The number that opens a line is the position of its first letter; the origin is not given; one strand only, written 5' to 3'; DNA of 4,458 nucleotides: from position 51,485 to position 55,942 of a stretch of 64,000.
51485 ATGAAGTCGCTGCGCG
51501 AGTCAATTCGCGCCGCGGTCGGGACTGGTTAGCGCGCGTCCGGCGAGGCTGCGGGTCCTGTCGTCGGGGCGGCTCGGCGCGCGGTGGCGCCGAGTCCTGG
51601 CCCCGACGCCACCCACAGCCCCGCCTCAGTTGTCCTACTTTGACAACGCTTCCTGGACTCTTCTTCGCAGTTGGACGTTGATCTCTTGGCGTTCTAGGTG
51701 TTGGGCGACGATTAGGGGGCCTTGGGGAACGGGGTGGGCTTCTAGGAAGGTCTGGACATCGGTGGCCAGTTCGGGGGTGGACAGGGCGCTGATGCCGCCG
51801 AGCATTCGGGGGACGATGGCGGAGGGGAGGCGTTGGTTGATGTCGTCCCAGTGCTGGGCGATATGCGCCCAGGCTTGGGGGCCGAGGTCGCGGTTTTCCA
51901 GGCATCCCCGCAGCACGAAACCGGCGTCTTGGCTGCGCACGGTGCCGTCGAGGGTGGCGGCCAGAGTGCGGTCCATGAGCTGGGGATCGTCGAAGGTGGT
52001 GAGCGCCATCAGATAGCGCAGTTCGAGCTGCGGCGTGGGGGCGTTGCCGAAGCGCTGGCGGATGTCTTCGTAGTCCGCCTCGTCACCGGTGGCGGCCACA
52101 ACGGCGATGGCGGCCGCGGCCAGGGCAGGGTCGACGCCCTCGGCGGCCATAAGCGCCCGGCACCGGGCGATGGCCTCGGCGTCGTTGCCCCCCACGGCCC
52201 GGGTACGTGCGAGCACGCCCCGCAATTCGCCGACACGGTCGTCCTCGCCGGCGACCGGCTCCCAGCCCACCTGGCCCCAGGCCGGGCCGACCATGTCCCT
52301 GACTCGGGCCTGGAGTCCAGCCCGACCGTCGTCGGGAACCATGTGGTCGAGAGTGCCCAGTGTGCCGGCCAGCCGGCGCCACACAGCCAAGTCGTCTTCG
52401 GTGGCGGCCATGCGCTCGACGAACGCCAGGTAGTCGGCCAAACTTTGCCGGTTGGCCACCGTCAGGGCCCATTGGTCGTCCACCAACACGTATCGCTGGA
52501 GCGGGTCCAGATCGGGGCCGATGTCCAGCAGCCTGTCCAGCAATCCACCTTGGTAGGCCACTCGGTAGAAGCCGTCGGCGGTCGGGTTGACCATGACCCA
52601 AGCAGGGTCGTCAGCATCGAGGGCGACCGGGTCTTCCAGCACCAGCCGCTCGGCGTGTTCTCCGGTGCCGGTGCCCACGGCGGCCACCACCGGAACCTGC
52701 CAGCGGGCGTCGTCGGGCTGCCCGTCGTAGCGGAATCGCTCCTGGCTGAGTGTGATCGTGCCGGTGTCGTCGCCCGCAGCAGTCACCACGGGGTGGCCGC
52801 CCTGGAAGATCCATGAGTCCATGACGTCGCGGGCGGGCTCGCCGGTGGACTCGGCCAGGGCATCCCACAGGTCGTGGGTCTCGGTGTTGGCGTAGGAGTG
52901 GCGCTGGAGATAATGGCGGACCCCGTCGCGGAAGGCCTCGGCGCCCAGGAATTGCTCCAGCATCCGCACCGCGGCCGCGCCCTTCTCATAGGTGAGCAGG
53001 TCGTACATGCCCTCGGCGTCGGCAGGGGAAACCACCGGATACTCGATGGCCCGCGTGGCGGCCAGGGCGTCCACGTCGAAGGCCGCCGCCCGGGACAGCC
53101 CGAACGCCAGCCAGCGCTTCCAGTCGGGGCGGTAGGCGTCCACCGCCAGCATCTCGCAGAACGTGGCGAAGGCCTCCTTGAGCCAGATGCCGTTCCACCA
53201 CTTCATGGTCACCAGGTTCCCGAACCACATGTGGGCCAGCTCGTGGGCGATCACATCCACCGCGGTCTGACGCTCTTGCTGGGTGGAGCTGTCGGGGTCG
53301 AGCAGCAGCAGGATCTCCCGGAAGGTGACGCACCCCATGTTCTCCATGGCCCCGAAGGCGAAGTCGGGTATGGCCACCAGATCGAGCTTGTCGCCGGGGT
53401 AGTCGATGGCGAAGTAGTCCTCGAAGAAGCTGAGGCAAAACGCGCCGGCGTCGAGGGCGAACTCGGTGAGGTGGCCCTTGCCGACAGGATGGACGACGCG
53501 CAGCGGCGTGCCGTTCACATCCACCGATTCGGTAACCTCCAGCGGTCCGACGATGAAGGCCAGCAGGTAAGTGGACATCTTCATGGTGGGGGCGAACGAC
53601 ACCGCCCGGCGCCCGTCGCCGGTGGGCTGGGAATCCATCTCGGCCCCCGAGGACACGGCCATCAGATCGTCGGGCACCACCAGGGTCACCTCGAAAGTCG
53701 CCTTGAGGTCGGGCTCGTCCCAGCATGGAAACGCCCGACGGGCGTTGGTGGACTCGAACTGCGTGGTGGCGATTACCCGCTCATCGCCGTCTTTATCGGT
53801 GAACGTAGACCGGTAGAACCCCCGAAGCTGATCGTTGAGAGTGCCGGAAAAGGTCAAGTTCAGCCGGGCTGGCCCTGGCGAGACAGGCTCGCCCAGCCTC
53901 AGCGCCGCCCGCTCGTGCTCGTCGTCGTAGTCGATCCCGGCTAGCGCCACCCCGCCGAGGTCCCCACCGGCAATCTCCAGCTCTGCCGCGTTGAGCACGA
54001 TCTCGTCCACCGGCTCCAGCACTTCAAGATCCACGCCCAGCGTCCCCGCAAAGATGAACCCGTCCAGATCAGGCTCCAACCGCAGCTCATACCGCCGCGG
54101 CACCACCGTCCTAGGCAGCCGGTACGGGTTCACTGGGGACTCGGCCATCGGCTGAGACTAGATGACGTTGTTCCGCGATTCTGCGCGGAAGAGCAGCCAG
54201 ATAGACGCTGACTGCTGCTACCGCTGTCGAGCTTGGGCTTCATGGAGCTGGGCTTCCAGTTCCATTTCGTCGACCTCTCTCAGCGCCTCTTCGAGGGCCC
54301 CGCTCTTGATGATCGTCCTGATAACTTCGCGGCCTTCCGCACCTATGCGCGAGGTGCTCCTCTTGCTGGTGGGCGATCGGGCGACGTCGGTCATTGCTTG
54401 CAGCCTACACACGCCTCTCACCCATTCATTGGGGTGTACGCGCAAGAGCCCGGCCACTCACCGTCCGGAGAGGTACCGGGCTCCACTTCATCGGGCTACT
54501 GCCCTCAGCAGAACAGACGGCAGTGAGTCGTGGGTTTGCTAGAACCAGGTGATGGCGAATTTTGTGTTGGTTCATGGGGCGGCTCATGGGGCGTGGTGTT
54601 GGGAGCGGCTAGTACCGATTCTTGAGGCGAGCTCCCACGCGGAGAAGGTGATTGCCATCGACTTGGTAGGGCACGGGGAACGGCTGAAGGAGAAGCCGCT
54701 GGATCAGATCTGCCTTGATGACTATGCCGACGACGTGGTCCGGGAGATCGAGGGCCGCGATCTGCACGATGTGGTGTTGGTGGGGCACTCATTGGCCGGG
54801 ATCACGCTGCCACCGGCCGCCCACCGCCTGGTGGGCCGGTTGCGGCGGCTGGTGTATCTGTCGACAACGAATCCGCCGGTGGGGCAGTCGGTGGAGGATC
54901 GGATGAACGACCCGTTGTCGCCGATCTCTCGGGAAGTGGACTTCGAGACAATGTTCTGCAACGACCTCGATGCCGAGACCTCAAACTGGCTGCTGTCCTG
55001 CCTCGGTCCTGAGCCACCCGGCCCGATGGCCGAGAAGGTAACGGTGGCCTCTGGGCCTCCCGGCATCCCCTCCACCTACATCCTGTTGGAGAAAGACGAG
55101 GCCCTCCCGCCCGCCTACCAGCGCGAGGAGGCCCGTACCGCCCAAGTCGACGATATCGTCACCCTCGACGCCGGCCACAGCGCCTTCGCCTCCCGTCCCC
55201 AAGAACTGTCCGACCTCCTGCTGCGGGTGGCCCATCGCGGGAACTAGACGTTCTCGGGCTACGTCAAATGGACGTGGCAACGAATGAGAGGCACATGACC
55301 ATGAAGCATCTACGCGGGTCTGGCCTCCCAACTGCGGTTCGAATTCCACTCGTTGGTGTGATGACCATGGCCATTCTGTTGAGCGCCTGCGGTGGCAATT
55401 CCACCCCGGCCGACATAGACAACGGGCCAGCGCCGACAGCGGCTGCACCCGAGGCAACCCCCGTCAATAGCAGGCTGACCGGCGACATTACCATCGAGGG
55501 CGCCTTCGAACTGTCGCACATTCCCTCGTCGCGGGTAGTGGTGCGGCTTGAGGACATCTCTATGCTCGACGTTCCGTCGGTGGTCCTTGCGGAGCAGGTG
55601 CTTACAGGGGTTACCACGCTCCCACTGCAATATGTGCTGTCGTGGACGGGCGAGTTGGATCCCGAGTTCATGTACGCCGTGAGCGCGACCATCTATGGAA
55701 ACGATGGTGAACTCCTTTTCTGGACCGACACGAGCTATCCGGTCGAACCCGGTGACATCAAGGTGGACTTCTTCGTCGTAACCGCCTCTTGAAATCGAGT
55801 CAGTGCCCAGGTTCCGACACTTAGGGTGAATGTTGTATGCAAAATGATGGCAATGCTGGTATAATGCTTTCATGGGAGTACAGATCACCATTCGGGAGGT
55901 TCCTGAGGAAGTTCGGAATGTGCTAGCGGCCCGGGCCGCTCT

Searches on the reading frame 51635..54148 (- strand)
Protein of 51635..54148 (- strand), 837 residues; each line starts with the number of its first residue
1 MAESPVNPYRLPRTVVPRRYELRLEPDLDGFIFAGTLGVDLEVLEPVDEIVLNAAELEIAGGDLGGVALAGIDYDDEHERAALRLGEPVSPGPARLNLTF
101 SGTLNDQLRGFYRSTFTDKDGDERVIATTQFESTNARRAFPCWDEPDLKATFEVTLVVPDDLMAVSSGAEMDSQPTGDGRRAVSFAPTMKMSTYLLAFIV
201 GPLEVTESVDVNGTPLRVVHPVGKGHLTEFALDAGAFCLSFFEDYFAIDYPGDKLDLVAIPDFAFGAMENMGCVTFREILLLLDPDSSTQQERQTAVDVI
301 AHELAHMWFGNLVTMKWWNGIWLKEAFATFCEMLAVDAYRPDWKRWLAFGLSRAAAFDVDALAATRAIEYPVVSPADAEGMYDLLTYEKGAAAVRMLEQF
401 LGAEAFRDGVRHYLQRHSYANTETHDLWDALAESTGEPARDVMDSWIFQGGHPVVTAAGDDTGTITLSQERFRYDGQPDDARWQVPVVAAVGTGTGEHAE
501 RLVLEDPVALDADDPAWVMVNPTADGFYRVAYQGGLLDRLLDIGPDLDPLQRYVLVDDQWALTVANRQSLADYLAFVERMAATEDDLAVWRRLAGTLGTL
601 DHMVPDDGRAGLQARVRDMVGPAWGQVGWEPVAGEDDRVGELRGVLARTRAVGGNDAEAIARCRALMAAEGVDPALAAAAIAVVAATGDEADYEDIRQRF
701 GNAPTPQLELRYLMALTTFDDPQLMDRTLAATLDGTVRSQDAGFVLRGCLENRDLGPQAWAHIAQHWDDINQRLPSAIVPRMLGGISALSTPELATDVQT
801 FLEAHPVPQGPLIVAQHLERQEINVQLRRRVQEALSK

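Call 90: search_protein_families(library=pfam, proteins=[window:51635-54148:-], max_evalue=0.001)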
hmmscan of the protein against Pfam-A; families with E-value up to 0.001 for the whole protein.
window:51635-54148:- (837 aa): 3 families
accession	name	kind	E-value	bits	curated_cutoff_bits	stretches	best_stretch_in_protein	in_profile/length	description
PF01433.26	Peptidase_M1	-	1.2e-73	247.8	27.7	1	230-446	1-218/218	Peptidase family M1 domain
PF11838.14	ERAP1_C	-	1.4e-58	199.2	38.2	1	517-821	1-316/318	ERAP1-like C-terminal domain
PF17900.6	Peptidase_M1_N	-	1e-46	159.8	25.8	1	16-195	1-186/186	Peptidase M1 N-terminal domain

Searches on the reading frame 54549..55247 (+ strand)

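Call 90: search_protein_families(library=pfam, proteins=[window:54549-55247:+], max_evalue=0.001)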
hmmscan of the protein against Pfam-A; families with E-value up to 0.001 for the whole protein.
window:54549-55247:+ (232 aa): 2 families
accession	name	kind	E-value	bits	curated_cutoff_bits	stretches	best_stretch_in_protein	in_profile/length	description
PF12697.13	Abhydrolase_6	-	2.2e-25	91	26.3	1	5-222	1-216/217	Alpha/beta hydrolase family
PF00561.26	Abhydrolase_1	-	1.2e-13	51.7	25.8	1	5-112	3-108/245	alpha/beta hydrolase fold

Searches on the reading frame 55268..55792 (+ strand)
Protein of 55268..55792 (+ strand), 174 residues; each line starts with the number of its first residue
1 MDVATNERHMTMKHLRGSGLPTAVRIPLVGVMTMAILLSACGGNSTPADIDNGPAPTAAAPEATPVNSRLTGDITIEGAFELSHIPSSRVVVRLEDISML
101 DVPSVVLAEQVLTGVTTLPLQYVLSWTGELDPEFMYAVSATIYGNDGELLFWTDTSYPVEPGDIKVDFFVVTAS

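Call 90: search_protein_families(library=pfam, proteins=[window:55268-55792:+], max_evalue=0.001)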
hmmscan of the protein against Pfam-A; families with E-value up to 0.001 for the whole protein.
window:55268-55792:+ (174 aa): 1 family
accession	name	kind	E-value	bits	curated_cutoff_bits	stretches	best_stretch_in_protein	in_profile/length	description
PF09619.16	YscW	-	7.3e-14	52.4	22.6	1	68-159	4-94/107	Type III secretion system lipoprotein chaperone (YscW)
